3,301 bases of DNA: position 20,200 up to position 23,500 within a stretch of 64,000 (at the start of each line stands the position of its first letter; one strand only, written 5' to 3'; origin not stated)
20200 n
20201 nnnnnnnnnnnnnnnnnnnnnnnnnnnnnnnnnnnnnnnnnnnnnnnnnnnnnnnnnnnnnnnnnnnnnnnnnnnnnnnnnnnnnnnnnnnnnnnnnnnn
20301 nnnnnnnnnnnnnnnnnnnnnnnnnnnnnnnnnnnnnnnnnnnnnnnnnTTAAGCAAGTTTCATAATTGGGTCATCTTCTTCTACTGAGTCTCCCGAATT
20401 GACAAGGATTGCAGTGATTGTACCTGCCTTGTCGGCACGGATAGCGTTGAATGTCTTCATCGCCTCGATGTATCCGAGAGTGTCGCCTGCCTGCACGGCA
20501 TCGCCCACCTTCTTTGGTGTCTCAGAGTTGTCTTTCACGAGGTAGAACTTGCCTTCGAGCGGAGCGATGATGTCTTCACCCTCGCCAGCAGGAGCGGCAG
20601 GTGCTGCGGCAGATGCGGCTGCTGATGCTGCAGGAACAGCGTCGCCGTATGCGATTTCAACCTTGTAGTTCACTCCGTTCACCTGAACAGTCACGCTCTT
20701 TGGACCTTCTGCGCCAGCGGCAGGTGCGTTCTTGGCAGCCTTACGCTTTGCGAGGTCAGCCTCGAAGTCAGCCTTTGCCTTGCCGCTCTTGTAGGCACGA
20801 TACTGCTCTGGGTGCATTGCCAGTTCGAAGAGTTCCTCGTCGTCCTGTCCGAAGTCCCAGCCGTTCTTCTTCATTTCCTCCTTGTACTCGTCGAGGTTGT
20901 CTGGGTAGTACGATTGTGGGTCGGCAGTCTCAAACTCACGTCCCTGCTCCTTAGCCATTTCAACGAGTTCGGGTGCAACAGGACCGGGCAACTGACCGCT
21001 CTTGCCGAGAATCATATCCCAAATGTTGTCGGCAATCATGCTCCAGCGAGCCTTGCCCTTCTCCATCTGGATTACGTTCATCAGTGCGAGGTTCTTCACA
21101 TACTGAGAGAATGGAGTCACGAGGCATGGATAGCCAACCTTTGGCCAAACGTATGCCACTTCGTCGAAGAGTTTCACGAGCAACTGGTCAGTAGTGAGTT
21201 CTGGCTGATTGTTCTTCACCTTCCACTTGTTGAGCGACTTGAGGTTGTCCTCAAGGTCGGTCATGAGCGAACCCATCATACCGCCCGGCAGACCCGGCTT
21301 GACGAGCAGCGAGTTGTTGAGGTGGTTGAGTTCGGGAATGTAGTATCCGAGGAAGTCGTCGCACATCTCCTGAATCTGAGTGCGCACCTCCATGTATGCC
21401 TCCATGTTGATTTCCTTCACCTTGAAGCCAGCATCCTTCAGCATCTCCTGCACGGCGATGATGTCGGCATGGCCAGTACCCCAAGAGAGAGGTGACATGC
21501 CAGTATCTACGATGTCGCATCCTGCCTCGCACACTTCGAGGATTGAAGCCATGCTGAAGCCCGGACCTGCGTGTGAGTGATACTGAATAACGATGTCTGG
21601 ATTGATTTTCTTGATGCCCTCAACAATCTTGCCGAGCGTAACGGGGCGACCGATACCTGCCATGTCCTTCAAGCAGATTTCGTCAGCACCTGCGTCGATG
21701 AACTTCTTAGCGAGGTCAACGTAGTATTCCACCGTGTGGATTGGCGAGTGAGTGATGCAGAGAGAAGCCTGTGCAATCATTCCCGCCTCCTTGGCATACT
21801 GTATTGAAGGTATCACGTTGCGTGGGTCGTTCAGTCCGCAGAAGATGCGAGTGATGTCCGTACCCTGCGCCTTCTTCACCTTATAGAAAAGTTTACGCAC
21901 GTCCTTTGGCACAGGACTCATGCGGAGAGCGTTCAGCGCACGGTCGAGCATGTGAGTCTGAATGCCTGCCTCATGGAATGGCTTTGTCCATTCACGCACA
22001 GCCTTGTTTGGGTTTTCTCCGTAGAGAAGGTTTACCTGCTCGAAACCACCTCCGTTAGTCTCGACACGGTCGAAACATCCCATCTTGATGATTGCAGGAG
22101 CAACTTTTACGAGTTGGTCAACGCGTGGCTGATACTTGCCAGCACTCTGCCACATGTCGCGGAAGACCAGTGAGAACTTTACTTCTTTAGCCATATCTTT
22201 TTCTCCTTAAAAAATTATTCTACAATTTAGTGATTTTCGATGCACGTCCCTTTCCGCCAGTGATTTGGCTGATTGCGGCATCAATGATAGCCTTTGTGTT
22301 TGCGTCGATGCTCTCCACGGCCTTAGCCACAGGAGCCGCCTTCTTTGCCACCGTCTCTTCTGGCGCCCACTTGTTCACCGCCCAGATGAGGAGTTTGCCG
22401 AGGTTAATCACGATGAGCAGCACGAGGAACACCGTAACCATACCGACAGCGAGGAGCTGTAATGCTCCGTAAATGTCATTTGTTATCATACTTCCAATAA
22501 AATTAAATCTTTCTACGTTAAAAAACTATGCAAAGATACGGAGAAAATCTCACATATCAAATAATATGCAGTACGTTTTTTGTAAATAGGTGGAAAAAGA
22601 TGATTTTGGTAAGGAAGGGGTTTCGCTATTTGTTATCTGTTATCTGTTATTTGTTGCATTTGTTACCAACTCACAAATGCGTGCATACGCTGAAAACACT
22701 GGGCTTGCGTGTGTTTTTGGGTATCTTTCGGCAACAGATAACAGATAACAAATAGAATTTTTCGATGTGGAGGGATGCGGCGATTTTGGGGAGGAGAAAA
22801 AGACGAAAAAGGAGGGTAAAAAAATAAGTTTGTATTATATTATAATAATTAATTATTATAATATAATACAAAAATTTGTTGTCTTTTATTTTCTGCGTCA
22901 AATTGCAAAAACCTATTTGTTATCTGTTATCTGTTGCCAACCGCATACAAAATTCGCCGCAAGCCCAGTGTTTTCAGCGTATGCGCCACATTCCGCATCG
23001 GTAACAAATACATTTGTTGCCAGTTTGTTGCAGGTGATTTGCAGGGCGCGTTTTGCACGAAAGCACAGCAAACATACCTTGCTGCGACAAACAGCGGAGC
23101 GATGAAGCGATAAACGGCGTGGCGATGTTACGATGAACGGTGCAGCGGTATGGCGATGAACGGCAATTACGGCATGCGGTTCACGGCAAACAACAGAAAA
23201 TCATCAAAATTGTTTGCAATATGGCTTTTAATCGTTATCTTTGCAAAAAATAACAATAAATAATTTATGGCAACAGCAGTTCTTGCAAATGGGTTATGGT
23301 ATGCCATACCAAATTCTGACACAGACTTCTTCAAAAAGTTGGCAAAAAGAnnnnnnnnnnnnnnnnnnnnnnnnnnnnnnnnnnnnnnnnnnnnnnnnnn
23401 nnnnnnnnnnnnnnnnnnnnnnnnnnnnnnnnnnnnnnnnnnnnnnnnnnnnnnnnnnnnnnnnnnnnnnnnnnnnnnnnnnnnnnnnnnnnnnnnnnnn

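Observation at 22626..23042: Element B: ~400-bp composite palindrome with two co-centred perfect inverted repeats (26 and 27 bp) and GTTATCT microsatellite arms, upstream of oadGAB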

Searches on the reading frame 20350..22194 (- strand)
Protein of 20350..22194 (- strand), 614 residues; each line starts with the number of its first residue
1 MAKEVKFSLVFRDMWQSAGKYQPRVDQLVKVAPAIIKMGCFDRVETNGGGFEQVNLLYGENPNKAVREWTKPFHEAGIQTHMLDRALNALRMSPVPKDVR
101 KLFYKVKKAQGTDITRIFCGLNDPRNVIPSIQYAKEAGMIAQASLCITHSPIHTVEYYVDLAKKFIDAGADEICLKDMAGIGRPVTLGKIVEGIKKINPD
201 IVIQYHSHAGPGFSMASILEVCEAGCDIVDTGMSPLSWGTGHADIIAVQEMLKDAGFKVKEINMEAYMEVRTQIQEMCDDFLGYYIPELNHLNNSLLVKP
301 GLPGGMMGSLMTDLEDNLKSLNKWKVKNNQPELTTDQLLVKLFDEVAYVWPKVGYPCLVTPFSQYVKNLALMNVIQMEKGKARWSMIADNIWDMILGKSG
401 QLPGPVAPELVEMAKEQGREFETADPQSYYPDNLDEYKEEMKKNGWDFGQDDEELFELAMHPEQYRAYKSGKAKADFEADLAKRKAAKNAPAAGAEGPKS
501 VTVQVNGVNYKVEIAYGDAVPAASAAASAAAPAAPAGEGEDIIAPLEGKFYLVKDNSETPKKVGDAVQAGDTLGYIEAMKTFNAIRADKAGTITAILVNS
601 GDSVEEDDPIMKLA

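Call 11: search_protein_families(library=pfam, proteins=[window:20350-22194:-])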
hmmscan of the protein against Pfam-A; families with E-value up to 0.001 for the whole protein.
window:20350-22194:- (614 aa): 4 families
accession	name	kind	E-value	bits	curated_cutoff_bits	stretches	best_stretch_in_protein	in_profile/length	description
PF02436.23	PYC_OADA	-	1.5e-19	71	27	1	342-511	30-198/201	Conserved carboxylase domain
PF00364.28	Biotin_lipoyl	-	2.7e-16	59.6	22.1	1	541-613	2-73/73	Biotin-requiring enzyme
PF00682.25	HMGL-like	-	1.9e-10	41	29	1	130-271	118-257/260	HMGL-like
PF13533.13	Biotin_lipoyl_2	-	5.8e-06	26.5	29.8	0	585-613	3-31/32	Biotin-lipoyl like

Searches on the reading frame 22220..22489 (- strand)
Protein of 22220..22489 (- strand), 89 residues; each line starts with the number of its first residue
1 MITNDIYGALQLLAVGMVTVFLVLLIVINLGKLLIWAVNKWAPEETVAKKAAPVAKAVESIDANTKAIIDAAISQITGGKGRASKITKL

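Call 11: search_protein_families(library=pfam, proteins=[window:22220-22489:-])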
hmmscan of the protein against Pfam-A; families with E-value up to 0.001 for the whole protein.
window:22220-22489:- (89 aa): 1 family
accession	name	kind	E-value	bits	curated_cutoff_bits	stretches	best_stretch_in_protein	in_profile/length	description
PF04277.18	OAD_gamma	-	1.2e-10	42.4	27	1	9-75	3-74/76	Oxaloacetate decarboxylase, gamma chain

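Call 12: find_encoding_contigs(protein=window:22220-22489:-, flank=10000, max_places=10)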
Protein window:22220-22489:- (89 aa): 23 contigs read that carry it; 10 places shown.
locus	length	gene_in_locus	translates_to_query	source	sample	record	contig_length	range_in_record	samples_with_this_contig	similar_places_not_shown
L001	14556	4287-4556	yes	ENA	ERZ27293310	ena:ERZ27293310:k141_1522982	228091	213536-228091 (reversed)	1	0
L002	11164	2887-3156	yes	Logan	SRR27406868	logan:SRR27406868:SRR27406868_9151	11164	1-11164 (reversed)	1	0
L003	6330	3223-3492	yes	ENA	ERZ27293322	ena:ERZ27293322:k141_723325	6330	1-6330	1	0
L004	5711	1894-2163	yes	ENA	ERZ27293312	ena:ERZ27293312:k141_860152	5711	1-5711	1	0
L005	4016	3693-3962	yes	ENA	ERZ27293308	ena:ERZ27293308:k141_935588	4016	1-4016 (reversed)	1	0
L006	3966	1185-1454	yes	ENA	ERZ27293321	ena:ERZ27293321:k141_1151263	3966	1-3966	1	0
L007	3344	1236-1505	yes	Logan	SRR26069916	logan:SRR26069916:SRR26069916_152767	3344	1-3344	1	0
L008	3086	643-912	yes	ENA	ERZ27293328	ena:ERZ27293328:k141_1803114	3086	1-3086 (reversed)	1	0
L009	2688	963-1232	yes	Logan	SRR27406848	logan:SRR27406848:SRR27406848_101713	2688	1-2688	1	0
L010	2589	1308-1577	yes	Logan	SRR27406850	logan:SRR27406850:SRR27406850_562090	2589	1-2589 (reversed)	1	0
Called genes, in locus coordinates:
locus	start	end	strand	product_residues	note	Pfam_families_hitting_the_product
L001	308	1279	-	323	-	PF04962:KduI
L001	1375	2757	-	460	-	PF03611:EIIC-GAT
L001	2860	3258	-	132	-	PF01850:PIN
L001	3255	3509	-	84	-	-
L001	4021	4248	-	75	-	-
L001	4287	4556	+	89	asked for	PF04277:OAD_gamma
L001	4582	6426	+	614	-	PF00682:HMGL-like, PF02436:PYC_OADA, PF00364:Biotin_lipoyl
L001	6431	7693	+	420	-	PF03977:OAD_beta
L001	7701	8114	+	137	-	-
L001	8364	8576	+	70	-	PF10771:DUF2582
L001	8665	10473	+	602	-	PF00009:GTP_EFTU, PF03144:GTP_EFTU_D2, PF14492:EFG_III (faint), PF00679:EFG_C, PF06421:LepA_C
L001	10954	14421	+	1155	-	PF13734:Inhibitor_I69, PF01640:Peptidase_C10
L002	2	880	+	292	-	?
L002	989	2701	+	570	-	PF00005:ABC_tran, PF02463:SMC_N (faint), PF12848:ABC_tran_Xtn, PF00005:ABC_tran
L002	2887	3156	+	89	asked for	PF04277:OAD_gamma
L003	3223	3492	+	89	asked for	PF04277:OAD_gamma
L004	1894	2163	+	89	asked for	PF04277:OAD_gamma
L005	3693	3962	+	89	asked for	PF04277:OAD_gamma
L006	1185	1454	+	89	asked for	PF04277:OAD_gamma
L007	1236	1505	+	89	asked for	PF04277:OAD_gamma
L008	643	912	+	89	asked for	PF04277:OAD_gamma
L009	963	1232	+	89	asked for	PF04277:OAD_gamma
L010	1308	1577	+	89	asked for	PF04277:OAD_gamma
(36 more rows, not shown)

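Call 39: find_homologous_proteins(query=window:22220-22489:-, max_evalue=1e-10)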
Query window:22220-22489:- (89 aa): 171 proteins with E <= 1e-10 among 181 candidates; the best 120 are listed.
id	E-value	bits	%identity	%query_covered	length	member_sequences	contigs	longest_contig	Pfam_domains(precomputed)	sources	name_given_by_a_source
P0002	1.7e-46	173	99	100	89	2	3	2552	PF04277.19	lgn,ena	-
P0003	1.0e-44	168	98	100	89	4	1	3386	PF04277.19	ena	-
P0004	1.9e-44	167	93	100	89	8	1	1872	PF04277.19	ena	-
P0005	7.8e-44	165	94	100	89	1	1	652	PF04277.19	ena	-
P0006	2.9e-43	163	93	100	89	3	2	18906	PF04277.19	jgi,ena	-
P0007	5.0e-43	162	93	100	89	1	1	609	PF04277.19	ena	-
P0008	1.1e-42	161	91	100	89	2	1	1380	PF04277.19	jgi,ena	-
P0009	1.6e-42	161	93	100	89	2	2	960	PF04277.19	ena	-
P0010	3.1e-42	160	91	100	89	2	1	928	PF04277.19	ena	-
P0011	4.5e-42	159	91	100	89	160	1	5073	PF04277.19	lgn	-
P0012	4.7e-42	159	91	100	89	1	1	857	PF04277.19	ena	-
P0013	5.9e-42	159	91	100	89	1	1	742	PF04277.19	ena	-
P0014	1.3e-41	158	91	100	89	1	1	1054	PF04277.19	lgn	-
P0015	1.4e-41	158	91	100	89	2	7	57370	PF04277.19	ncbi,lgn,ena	-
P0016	1.7e-41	157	88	100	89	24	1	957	PF04277.19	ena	-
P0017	2.1e-41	157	90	100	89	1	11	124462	PF04277.19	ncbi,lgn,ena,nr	ncbi:MAG: OadG family protein [Bacteroidaceae bacterium]|nr:OadG family protein [Bacteroidaceae bact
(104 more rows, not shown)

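Call 40: find_encoding_contigs(protein=P0002, flank=4000, max_places=6)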
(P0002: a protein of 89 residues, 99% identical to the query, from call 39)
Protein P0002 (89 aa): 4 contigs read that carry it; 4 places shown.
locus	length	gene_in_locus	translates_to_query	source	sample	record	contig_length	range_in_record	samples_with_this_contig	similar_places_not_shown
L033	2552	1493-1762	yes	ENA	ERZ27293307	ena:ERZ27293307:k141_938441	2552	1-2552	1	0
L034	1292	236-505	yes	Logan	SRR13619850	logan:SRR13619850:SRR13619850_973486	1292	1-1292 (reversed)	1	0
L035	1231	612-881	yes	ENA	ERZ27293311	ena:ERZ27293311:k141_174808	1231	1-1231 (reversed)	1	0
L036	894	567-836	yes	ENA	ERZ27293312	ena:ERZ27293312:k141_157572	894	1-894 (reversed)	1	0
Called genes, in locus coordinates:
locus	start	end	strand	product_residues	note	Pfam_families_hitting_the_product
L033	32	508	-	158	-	PF13151:DUF3990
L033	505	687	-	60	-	PF12668:DUF3791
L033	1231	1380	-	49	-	-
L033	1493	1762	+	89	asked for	PF04277:OAD_gamma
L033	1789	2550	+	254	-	?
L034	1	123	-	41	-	?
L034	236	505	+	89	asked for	PF04277:OAD_gamma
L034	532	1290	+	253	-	?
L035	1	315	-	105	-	?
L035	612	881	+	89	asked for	PF04277:OAD_gamma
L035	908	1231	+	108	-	?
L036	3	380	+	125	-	?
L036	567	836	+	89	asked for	PF04277:OAD_gamma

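Call 41: find_encoding_contigs(protein=P0003, flank=4000, max_places=6)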
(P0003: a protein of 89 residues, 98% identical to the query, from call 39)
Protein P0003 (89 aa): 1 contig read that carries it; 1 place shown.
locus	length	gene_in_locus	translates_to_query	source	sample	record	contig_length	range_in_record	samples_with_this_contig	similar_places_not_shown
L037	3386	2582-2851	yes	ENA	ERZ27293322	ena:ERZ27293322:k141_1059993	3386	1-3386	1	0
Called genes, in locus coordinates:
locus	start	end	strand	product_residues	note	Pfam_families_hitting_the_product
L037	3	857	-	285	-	?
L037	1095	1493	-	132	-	PF01850:PIN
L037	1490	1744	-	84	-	-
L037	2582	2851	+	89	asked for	PF04277:OAD_gamma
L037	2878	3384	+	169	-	?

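Call 42: find_encoding_contigs(protein=P0006, flank=5000, max_places=6)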
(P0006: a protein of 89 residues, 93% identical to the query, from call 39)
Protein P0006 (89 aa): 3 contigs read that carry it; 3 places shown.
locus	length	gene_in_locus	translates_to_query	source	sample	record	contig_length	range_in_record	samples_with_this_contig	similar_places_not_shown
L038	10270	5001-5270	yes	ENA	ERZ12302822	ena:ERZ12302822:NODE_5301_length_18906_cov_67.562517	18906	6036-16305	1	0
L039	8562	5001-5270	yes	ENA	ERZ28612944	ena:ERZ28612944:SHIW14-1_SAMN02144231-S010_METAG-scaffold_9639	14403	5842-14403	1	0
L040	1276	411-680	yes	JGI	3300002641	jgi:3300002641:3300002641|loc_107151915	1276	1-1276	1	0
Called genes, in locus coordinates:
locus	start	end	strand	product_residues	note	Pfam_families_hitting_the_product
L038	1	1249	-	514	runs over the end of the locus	PF03853:YjeF_N, PF01256:Carb_kinase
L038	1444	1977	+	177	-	PF00156:Pribosyltran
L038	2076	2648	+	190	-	PF00406:ADK, PF13238:AAA_18, PF13671:AAA_33, PF13207:AAA_17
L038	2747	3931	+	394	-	PF01018:GTP1_OBG, PF01926:MMR_HSR1, PF02421:FeoB_N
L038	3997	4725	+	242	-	PF02578:Cu-oxidase_4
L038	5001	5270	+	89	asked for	PF04277:OAD_gamma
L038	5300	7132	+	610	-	PF00682:HMGL-like, PF02436:PYC_OADA, PF00364:Biotin_lipoyl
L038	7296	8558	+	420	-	PF03977:OAD_beta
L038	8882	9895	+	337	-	PF13173:AAA_14, PF13635:DUF4143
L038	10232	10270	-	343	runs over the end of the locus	PF05656:DUF805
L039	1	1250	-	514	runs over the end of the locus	PF03853:YjeF_N, PF01256:Carb_kinase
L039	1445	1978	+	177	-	PF00156:Pribosyltran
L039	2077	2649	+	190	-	PF00406:ADK, PF13238:AAA_18, PF13671:AAA_33, PF13207:AAA_17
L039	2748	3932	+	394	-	PF01018:GTP1_OBG, PF01926:MMR_HSR1, PF02421:FeoB_N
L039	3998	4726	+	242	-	PF02578:Cu-oxidase_4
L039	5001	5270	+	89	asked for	PF04277:OAD_gamma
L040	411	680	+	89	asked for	PF04277:OAD_gamma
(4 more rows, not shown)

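Call 49: find_encoding_contigs(protein=P0017, flank=10000, max_places=8)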
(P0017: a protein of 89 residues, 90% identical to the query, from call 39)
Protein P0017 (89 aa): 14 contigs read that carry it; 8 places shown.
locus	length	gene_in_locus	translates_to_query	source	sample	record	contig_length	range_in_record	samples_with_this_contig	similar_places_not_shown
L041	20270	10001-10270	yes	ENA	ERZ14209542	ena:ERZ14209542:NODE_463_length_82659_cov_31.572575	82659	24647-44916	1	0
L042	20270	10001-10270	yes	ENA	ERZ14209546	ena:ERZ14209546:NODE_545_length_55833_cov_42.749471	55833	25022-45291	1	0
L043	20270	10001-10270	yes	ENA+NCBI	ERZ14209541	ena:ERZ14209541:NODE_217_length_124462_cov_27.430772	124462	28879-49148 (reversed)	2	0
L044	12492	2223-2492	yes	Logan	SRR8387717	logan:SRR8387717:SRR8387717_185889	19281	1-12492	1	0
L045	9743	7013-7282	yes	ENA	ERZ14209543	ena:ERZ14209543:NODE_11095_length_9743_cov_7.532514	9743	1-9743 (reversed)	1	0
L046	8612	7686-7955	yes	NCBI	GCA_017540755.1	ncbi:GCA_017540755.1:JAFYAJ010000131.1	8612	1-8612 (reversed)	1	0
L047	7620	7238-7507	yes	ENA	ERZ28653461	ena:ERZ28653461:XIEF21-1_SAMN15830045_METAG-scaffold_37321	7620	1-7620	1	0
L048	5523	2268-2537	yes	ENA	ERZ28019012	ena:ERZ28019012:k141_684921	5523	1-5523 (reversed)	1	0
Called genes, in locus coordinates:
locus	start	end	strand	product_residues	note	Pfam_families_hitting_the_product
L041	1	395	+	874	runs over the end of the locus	PF00521:DNA_topoisoIV, PF03989:DNA_gyraseA_C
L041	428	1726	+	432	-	PF13428:TPR_14 (faint), PF14559:TPR_19 (faint)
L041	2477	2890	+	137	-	-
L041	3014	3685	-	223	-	PF00230:MIP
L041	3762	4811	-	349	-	PF16115:DUF4831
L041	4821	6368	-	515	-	PF03853:YjeF_N, PF01256:Carb_kinase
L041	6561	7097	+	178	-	PF00156:Pribosyltran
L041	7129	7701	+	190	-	PF00406:ADK, PF13238:AAA_18, PF13671:AAA_33, PF13207:AAA_17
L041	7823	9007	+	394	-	PF01018:GTP1_OBG, PF01926:MMR_HSR1, PF02421:FeoB_N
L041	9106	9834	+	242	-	PF02578:Cu-oxidase_4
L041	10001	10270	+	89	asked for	PF04277:OAD_gamma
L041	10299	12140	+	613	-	PF00682:HMGL-like, PF02436:PYC_OADA, PF00364:Biotin_lipoyl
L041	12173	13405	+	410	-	PF03977:OAD_beta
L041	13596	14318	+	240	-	PF00156:Pribosyltran (weak), PF14681:UPRTase (weak)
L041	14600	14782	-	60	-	-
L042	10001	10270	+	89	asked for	PF04277:OAD_gamma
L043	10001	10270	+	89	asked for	PF04277:OAD_gamma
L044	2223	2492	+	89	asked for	PF04277:OAD_gamma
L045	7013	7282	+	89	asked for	PF04277:OAD_gamma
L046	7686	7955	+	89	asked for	PF04277:OAD_gamma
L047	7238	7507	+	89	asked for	PF04277:OAD_gamma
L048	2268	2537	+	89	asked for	PF04277:OAD_gamma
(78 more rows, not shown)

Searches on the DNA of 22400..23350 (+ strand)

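Call 56: search_dna_similar(query=window:22600-23200:+, collection=plasmids, mode=distant, max_evalue=0.01, max_rows=10)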
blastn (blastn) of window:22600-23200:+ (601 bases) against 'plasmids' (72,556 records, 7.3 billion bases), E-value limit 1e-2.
Records with a match: 6; places in all: 20; records where one place covers at least 80% of the query: 0.
Best place of each record, by identity: 80-90% 6.
By first word of the organism name: Providencia 5; Shewanella 1.
By predicted mobility (MOB-suite, as given by PLSDB): non-mobilizable 5; conjugative 1.
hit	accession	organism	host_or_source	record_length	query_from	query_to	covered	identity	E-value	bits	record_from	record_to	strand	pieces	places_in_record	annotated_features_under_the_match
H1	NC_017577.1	Shewanella baltica OS117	-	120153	28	78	8%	82.4%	4e-3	50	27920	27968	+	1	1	hypothetical protein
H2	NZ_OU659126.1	Providencia alcalifaciens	Canis lupus familiaris,intestine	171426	28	66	6%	89.7%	4e-3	51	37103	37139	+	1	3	hypothetical protein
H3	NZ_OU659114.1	Providencia alcalifaciens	Canis lupus familiaris,intestine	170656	28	66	6%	89.7%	4e-3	51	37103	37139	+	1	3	hypothetical protein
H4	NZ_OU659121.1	Providencia alcalifaciens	Canis lupus familiaris,intestine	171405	28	66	6%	89.7%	4e-3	51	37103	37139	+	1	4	none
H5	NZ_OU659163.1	Providencia alcalifaciens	Canis lupus familiaris,intestine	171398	28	66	6%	89.7%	4e-3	51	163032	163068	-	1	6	hypothetical protein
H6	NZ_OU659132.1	Providencia alcalifaciens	Canis lupus familiaris,intestine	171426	28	66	6%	89.7%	4e-3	51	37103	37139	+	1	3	hypothetical protein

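Call 57: search_dna_similar(query=window:22600-23200:+, collection=phages, mode=distant, max_evalue=0.01, max_rows=10)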
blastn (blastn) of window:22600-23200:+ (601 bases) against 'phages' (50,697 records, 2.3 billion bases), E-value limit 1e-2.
No match.
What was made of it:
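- No similarity to 72,556 plasmids or 50,697 phage records, apart from chance matches to the heptads (calls 56, 57).
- Tried and rejected: Phages gave nothing (calls 56, 57).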

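Call 58: search_rna_families(source=window, start=22400, end=23350, threshold=evalue, max_evalue=1)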
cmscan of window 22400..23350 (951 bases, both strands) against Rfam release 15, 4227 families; matches with E-value up to 1: 2.
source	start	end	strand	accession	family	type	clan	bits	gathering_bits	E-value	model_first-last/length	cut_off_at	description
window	22626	22755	+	RF04120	MIR5998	Gene; miRNA;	-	31.9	180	8.7e-05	19-155/173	no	MIR5998 microRNA precursor family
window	22728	22940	-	RF04128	MIR8562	Gene; miRNA;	-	22.6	211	0.11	1-242/242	no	MIR8562 microRNA precursor family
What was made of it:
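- The Rfam hits are generic miRNA-hairpin matches far below the gathering scores: 31.9 against 180 bits (call 58).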

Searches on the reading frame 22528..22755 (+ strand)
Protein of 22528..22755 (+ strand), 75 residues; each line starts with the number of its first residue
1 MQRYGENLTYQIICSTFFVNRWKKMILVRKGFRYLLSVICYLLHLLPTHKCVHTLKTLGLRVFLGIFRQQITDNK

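Call 28: find_encoding_contigs(protein=window:22528-22755:+, flank=3000, max_places=10)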
Protein window:22528-22755:+ (75 aa): 1 contig read that carries it; 1 place shown.
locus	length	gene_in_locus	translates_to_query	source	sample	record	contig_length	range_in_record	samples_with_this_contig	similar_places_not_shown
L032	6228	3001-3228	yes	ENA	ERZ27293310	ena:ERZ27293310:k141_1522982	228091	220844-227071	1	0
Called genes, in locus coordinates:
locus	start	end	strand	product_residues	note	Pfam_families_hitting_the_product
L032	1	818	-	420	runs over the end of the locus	PF03977:OAD_beta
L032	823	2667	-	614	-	PF00682:HMGL-like, PF02436:PYC_OADA, PF00364:Biotin_lipoyl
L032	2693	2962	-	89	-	PF04277:OAD_gamma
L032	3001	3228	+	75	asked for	-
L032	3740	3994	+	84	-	-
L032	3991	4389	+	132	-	PF01850:PIN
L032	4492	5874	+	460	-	PF03611:EIIC-GAT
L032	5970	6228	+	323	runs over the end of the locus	PF04962:KduI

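Call 29: find_homologous_proteins(query=window:22528-22755:+, max_evalue=0.01)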
Query window:22528-22755:+ (75 aa): 1 proteins with E <= 0.01 among 1 candidates.
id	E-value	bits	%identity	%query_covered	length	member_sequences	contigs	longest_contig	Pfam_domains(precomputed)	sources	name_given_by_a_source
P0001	5.2e-44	165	100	100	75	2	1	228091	-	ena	-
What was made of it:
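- The only called ORF has no homologue (call 29).
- Tried and rejected: It matched only itself (calls 28, 29).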
